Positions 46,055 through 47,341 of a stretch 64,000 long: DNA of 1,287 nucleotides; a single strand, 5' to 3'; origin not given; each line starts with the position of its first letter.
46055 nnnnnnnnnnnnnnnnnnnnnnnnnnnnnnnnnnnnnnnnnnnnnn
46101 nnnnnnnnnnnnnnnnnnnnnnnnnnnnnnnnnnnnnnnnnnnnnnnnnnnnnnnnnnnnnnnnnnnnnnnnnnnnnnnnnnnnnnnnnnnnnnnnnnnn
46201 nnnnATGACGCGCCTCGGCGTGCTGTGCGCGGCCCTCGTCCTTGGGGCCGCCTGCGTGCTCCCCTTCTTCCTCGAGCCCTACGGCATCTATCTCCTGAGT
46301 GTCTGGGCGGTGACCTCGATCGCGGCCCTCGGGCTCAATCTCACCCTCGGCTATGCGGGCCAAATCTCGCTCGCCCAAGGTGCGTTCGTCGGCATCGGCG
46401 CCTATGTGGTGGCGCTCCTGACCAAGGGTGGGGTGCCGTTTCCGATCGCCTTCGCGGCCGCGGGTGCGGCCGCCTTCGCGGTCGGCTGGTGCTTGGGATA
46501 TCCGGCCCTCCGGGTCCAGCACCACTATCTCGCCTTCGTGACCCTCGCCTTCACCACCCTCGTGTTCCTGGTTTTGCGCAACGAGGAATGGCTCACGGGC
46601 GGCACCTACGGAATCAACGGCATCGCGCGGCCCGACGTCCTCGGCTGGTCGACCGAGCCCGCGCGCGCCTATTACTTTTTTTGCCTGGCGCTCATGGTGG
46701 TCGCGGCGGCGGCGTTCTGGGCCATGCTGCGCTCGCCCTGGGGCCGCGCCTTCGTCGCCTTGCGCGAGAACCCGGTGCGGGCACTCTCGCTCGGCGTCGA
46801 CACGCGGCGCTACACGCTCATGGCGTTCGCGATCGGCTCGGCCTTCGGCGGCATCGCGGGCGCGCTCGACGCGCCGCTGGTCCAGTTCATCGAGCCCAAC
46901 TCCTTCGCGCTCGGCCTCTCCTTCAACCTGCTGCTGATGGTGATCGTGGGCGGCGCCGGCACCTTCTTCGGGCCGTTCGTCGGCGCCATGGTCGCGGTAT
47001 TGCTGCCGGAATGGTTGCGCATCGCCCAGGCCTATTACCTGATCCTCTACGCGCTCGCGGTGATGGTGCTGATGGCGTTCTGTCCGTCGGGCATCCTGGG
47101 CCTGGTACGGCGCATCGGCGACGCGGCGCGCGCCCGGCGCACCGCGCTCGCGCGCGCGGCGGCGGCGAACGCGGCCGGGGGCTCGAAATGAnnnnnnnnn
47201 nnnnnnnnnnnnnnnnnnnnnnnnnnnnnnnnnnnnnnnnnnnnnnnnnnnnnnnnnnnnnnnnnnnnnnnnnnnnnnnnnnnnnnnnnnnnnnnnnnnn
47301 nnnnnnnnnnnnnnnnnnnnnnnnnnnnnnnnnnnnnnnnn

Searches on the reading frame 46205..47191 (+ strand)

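Call 76: search_protein_families(library=pfam, proteins=[window:46205-47191:+], max_evalue=0.0001)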
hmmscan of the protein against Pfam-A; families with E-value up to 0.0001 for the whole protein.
window:46205-47191:+ (328 aa): 1 family
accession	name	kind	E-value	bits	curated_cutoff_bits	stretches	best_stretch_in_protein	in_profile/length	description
PF02653.21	BPD_transp_2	-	9.4e-46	156.6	26.8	1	29-288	4-268/269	Branched-chain amino acid transport system / permease component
